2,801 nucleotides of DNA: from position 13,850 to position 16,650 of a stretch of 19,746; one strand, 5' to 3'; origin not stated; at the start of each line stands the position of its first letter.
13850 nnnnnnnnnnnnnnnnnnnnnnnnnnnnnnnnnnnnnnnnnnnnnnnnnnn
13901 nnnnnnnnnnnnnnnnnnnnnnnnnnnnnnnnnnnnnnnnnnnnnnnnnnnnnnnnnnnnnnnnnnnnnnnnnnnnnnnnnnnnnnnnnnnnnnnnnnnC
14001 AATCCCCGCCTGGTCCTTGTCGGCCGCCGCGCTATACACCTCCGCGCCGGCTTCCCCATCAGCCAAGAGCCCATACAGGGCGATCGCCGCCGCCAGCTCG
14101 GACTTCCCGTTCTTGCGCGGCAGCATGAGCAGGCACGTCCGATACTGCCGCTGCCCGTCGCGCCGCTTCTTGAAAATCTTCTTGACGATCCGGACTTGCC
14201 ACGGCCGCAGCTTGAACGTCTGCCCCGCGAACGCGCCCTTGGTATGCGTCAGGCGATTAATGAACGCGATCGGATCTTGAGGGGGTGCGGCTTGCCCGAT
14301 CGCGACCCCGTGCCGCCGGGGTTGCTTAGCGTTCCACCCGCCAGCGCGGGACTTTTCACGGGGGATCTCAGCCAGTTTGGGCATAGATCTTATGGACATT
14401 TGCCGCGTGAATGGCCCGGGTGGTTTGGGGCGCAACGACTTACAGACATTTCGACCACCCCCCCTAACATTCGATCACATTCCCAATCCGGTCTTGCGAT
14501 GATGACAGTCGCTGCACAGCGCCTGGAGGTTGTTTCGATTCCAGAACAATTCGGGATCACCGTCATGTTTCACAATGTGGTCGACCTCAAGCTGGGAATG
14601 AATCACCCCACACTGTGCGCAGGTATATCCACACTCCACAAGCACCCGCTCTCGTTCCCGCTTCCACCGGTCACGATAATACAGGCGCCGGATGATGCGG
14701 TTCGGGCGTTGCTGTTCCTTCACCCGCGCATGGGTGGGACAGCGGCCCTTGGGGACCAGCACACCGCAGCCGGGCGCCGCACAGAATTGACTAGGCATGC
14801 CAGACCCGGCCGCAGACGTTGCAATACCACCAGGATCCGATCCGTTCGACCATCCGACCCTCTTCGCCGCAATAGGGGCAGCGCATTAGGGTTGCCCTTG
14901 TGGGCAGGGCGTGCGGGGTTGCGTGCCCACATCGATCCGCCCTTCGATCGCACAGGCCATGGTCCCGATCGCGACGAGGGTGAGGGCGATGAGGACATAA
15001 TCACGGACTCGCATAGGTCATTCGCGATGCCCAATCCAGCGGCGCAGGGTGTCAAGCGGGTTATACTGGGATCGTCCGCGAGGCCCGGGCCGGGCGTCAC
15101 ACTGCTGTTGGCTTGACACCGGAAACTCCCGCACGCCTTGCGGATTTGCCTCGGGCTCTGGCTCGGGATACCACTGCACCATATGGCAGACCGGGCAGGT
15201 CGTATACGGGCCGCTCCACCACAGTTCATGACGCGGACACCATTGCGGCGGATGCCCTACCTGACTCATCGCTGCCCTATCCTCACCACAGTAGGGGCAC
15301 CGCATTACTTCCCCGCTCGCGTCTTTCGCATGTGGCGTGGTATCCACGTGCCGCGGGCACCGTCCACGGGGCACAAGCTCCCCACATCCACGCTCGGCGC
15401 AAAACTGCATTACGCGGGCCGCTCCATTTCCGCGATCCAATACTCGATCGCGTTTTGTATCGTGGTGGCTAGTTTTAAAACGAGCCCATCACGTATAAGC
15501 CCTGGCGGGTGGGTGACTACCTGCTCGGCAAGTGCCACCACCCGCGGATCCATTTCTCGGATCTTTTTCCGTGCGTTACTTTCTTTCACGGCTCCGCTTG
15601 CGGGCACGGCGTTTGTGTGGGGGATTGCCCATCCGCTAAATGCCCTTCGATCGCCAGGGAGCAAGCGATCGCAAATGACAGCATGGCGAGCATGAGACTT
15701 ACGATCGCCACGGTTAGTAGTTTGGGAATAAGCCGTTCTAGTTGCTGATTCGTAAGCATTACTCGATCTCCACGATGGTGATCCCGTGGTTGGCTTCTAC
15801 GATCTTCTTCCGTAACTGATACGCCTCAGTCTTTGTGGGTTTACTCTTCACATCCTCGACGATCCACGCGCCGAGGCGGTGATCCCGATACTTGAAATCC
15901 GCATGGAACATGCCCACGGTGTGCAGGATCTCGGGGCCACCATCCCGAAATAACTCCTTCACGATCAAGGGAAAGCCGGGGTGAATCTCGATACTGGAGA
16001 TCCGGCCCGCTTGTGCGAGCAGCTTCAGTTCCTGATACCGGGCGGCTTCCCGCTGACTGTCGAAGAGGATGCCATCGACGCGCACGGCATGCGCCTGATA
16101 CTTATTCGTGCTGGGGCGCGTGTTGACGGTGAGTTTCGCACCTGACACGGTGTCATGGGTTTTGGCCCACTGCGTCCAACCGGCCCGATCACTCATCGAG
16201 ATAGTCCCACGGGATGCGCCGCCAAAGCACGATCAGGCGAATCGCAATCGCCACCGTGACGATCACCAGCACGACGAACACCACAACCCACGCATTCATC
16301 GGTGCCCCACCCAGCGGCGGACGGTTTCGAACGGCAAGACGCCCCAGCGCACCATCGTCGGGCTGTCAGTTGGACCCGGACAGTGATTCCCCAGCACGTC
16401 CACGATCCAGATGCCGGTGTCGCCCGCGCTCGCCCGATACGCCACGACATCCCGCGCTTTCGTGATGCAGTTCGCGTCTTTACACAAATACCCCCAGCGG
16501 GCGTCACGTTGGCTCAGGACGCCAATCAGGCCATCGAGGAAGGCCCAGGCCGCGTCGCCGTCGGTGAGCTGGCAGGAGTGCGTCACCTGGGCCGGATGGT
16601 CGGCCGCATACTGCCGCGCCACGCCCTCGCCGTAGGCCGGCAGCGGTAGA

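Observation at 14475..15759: Duplicated and shuffled cassette of micro-ORFs (TM/Cys peptide, Zn ribbon, HNH N-terminal knuckle) upstream of HNH-terL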

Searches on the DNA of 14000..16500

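Call 94: search_rna_families(source=window, start=14000, end=16500, threshold=evalue, max_evalue=0.1)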
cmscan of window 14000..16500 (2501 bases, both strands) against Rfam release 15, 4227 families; matches with E-value up to 0.1: 0.
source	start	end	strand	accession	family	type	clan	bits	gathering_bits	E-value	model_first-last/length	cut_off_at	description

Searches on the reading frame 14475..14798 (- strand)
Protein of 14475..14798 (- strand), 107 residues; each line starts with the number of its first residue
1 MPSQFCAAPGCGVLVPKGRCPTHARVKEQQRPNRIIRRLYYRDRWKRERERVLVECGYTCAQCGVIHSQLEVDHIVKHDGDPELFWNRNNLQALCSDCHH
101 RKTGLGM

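Call 6: search_protein_families(library=pfam, max_evalue=0.1, proteins=[window:14475-14798:-])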
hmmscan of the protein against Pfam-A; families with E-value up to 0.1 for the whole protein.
window:14475-14798:- (107 aa): 2 families
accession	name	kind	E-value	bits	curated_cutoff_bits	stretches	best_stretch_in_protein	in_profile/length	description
PF01844.29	HNH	-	2e-06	28.3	21.4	1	59-103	3-45/47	HNH endonuclease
PF05766.18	NinG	-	0.0099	16.2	25.4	1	45-104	86-141/193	Bacteriophage Lambda NinG protein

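Call 7: search_protein_families(library=phrogs, max_evalue=0.1, proteins=[window:14475-14798:-])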
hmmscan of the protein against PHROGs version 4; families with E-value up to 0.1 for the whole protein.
window:14475-14798:- (107 aa): 30 families (the best 25 are shown)
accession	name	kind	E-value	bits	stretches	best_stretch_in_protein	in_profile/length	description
phrog_144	-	DNA, RNA and nucleotide metabolism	5.3e-28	98.9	1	1-103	20-133/175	HNH endonuclease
phrog_589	-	DNA, RNA and nucleotide metabolism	2e-20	74.3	1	26-103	60-139/179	HNH endonuclease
phrog_4581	-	head and packaging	1.4e-17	65.2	1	27-103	37-109/395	terminase small subunit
phrog_2323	-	DNA, RNA and nucleotide metabolism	1.6e-16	61.3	1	27-103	6-84/113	HNH endonuclease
phrog_5956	-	DNA, RNA and nucleotide metabolism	4.2e-15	56.6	1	37-103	39-108/138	HNH endonuclease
phrog_119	-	DNA, RNA and nucleotide metabolism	2.5e-13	50.7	1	34-103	180-255/443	HNH endonuclease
phrog_333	-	DNA, RNA and nucleotide metabolism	5.6e-12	47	1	41-103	17-79/138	HNH endonuclease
phrog_30443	-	DNA, RNA and nucleotide metabolism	2.2e-07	32.3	1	41-104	45-106/121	HNH endonuclease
phrog_6050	-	DNA, RNA and nucleotide metabolism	2.5e-07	30.8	1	26-103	278-358/402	HNH endonuclease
phrog_8446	-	DNA, RNA and nucleotide metabolism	7.1e-07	30.1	1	40-102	123-195/211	HNH endonuclease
phrog_7785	-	DNA, RNA and nucleotide metabolism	9.4e-07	29.9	1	19-104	35-113/147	HNH endonuclease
phrog_2214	-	DNA, RNA and nucleotide metabolism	1.5e-06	28.6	1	28-103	161-237/429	HNH endonuclease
phrog_4234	-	DNA, RNA and nucleotide metabolism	6.5e-06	26.9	1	36-103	8-83/130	HNH endonuclease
phrog_338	-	DNA, RNA and nucleotide metabolism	1.9e-05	25.2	1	26-103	178-260/340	HNH endonuclease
phrog_8048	-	DNA, RNA and nucleotide metabolism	7.2e-05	23.1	1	42-101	161-224/273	HNH endonuclease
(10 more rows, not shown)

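Call 70: search_protein_families(library=ncbifam, max_evalue=0.1, proteins=[window:14475-14798:-])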
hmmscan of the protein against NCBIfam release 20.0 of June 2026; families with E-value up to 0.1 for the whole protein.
window:14475-14798:- (107 aa): 4 families
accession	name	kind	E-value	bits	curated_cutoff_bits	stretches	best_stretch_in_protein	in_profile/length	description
NF040563.1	guided_IscB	equivalog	1.2e-06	27.9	175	1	48-103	183-236/314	RNA-guided endonuclease IscB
NF041791.1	anti-phage_ZorE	equivalog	5.2e-05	22.3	600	1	41-102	189-250/358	type II Zorya anti-phage system protein ZorE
NF049861.1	SCO2400_fam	subfamily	0.032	14.8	55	0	26-71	74-118/136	SCO2400 family protein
TIGR02646.1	TIGR02646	subfamily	0.058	13.5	52.15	1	49-101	16-70/144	retron system putative HNH endonuclease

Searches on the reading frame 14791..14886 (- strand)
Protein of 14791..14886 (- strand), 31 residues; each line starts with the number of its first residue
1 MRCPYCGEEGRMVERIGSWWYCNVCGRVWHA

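Call 6: search_protein_families(library=pfam, max_evalue=0.1, proteins=[window:14791-14886:-])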
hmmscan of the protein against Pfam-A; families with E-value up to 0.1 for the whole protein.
window:14791-14886:- (31 aa): 10 families
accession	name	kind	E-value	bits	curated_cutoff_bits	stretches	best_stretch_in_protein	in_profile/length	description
PF14354.12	Lar_restr_allev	-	0.0012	19.4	28.6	1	3-27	6-33/58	Restriction alleviation protein Lar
PF07282.18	Cas12f1-like_TNB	-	0.018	15.6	26.3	1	2-31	30-52/60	Cas12f1-like, TNB domain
PF14255.11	Cys_rich_CPXG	-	0.019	15.3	25.2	0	2-12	2-12/52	Cysteine-rich CPXCG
PF13240.11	Zn_Ribbon_1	-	0.021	15.1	25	0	3-9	2-8/23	zinc-ribbon domain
PF18423.6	zf_CopZ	-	0.028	14.8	28.4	1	2-16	3-17/62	Zinc binding domain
PF08271.17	Zn_Ribbon_TF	-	0.032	14.2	29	0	1-29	1-29/43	TFIIB zinc-binding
PF22811.2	Zn_ribbon_NrdR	-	0.034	14.5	27.2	1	1-13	1-13/42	Transcriptional repressor NrdR-like, N-terminal domain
PF24460.1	DUF7575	-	0.037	13.8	28.5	0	2-9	5-12/28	Domain of unknown function (DUF7575)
PF00130.28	C1_1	-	0.043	14.1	26.5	1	2-30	13-39/53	Phorbol esters/diacylglycerol binding domain (C1 domain)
PF05191.20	ADK_lid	-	0.092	13.1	26.6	0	20-30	2-12/36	Adenylate kinase, active site lid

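Call 7: search_protein_families(library=phrogs, max_evalue=0.1, proteins=[window:14791-14886:-])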
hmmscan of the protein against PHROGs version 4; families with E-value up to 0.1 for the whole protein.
window:14791-14886:- (31 aa): 5 families
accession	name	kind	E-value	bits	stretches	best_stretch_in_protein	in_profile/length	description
phrog_5602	-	unknown function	0.018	15.7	1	2-27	20-50/60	-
phrog_7369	-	unknown function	0.044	14.9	1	13-30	9-26/63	-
phrog_10036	-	unknown function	0.051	14.6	1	10-31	37-58/74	-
phrog_13972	-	DNA, RNA and nucleotide metabolism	0.062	14.5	1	1-25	40-66/75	DNA ligase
phrog_9369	-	unknown function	0.075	13.8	0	1-27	12-48/69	-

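Call 70: search_protein_families(library=ncbifam, max_evalue=0.1, proteins=[window:14791-14886:-])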
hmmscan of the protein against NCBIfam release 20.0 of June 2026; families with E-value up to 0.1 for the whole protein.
window:14791-14886:- (31 aa): 5 families
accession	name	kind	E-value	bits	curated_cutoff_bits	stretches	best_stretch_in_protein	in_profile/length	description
NF001629.0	PRK00415.1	equivalog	0.014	14.9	70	1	2-28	16-42/62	30S ribosomal protein S27e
NF003058.0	PRK03976.1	equivalog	0.019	14.9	87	1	2-29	38-64/91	50S ribosomal protein L37ae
TIGR03655.1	anti_R_Lar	subfamily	0.022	15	39.6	1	2-26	3-35/55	Lar family restriction alleviation protein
NF045720.1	rubredox_RCKP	subfamily_domain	0.022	14.4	45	0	2-13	21-32/34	RCKP-type rubredoxin-like domain-containing protein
NF001606.0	PRK00398.1-3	equivalog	0.074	12.9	72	1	1-8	20-27/44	DNA-directed RNA polymerase subunit P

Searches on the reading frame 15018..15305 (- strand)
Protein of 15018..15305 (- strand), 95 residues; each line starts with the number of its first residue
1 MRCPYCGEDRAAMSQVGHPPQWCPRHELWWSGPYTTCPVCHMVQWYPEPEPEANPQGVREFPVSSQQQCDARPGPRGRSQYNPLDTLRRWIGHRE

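Call 57: find_homologous_proteins(query=window:15018-15305:-, max_evalue=0.01)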
Query window:15018-15305:- (95 aa): 2 proteins with E <= 0.01 among 2 candidates.
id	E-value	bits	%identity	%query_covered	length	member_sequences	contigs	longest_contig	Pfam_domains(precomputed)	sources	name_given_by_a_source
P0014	2.4e-44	168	94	81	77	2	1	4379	-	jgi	-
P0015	4.8e-17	80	56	83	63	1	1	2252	-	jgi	jgi:hypothetical protein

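Call 59: find_encoding_contigs(protein=P0014, flank=4000, max_places=3)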
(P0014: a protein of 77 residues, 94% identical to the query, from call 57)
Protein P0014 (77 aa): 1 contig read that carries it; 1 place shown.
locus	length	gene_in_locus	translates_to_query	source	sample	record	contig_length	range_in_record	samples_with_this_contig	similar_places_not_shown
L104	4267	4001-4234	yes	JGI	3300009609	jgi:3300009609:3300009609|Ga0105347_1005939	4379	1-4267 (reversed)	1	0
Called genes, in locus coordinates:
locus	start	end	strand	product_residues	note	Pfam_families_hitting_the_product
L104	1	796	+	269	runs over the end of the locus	-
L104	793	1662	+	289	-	-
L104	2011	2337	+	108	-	-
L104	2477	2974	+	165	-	-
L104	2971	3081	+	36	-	-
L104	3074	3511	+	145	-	PF06356:DUF1064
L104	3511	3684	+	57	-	-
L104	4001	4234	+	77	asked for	-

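Call 60: find_encoding_contigs(protein=P0015, flank=4000, max_places=3)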
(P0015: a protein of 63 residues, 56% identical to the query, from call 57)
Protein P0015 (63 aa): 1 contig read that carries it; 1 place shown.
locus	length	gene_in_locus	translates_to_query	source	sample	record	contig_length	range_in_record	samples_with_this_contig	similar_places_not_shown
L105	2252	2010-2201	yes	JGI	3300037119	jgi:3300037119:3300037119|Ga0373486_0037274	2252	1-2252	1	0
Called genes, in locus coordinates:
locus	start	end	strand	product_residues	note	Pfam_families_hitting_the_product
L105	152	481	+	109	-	-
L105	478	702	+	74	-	-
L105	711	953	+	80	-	-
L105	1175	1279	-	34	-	-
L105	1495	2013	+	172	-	-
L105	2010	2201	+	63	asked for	-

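Call 70: search_protein_families(library=ncbifam, max_evalue=0.1, proteins=[window:15018-15269:-])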
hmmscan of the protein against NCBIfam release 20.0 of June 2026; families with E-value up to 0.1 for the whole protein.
window:15018-15269:- (83 aa): 0 families

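Call 71: search_protein_families(library=pfam, max_evalue=1, proteins=[window:15018-15269:-, P0015])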
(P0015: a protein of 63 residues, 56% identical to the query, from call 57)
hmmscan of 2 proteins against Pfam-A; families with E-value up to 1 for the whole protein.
window:15018-15269:- (83 aa): 0 families

P0015 (63 aa): 0 families

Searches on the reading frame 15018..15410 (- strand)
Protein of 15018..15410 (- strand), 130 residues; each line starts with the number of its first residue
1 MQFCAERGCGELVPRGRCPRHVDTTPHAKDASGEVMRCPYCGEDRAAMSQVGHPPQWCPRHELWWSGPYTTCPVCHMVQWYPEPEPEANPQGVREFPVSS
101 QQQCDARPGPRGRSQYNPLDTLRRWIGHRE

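Call 6: search_protein_families(library=pfam, max_evalue=0.1, proteins=[window:15018-15410:-])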
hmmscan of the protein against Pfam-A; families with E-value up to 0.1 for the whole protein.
window:15018-15410:- (130 aa): 2 families
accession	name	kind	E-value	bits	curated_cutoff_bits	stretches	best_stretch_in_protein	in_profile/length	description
PF23451.1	Zn_ribbon_PaaD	-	0.043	13.9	27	0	26-46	5-25/53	PaaD zinc beta ribbon domain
PF02591.20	Zn_ribbon_9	-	0.072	13.6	29.1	0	32-42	20-30/33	C4-type zinc ribbon domain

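Call 7: search_protein_families(library=phrogs, max_evalue=0.1, proteins=[window:15018-15410:-])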
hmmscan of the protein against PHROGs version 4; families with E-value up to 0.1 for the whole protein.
window:15018-15410:- (130 aa): 1 family
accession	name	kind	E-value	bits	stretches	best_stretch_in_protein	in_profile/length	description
phrog_2834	-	unknown function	0.055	14.3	0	34-50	48-64/78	-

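Call 11: find_related_loci(query=window:15018-15410:-, collection=viral_contigs, flank=6000)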
Query window:15018-15410:- (130 aa) in viral_contigs; peptide patterns used: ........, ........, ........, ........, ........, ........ (x = any residue, [..] = any of these).
33 stretches matched a pattern; 1 encode a relative of the query (tblastn E <= 1e-3); 1 distinct loci.
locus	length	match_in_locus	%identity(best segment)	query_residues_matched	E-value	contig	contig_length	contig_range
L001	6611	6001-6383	86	1-45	2e-13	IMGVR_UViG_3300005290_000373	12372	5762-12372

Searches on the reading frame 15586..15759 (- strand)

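Call 6: search_protein_families(library=pfam, max_evalue=0.1, proteins=[window:15586-15759:-])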
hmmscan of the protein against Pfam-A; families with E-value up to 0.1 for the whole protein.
window:15586-15759:- (57 aa): 0 families

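Call 7: search_protein_families(library=phrogs, max_evalue=0.1, proteins=[window:15586-15759:-])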
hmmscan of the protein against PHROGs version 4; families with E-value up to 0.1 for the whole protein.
window:15586-15759:- (57 aa): 1 family
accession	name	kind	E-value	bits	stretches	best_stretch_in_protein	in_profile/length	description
phrog_17969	-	unknown function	0.034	15.2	1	1-39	1-33/61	-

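Call 70: search_protein_families(library=ncbifam, max_evalue=0.1, proteins=[window:15586-15759:-])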
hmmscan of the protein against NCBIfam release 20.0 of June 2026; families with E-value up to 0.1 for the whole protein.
window:15586-15759:- (57 aa): 0 families

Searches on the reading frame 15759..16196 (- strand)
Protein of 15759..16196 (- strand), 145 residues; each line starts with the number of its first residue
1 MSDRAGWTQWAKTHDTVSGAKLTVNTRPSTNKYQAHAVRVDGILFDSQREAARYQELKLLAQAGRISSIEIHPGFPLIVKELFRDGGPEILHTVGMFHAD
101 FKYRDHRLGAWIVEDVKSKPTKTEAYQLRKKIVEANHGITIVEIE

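Call 6: search_protein_families(library=pfam, max_evalue=0.1, proteins=[window:15759-16196:-])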
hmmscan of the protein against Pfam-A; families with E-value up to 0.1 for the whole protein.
window:15759-16196:- (145 aa): 1 family
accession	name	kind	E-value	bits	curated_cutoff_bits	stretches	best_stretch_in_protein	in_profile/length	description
PF06356.17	DUF1064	-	1.7e-16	61.1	24.7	1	31-135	2-99/117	Protein of unknown function (DUF1064)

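Call 7: search_protein_families(library=phrogs, max_evalue=0.1, proteins=[window:15759-16196:-])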
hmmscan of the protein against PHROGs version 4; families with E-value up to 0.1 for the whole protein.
window:15759-16196:- (145 aa): 3 families
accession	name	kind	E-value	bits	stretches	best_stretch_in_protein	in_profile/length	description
phrog_190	-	DNA, RNA and nucleotide metabolism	4.7e-26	92.9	1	27-144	172-281/338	Holliday junction resolvase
phrog_32087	-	unknown function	2e-09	38.6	1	97-144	19-67/67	-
phrog_31719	-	unknown function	0.0002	22.2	1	31-78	2-49/65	-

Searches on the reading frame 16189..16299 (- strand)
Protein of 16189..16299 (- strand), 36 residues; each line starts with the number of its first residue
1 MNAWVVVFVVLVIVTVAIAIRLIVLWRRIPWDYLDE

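Call 70: search_protein_families(library=ncbifam, max_evalue=0.1, proteins=[window:16189-16299:-])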
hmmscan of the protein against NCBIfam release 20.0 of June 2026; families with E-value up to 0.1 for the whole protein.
window:16189-16299:- (36 aa): 1 family
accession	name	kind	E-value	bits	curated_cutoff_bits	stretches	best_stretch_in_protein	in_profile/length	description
NF040909.1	OadG_rel_small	subfamily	0.091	12.8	25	0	3-18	12-27/37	OadG-related small transporter subunit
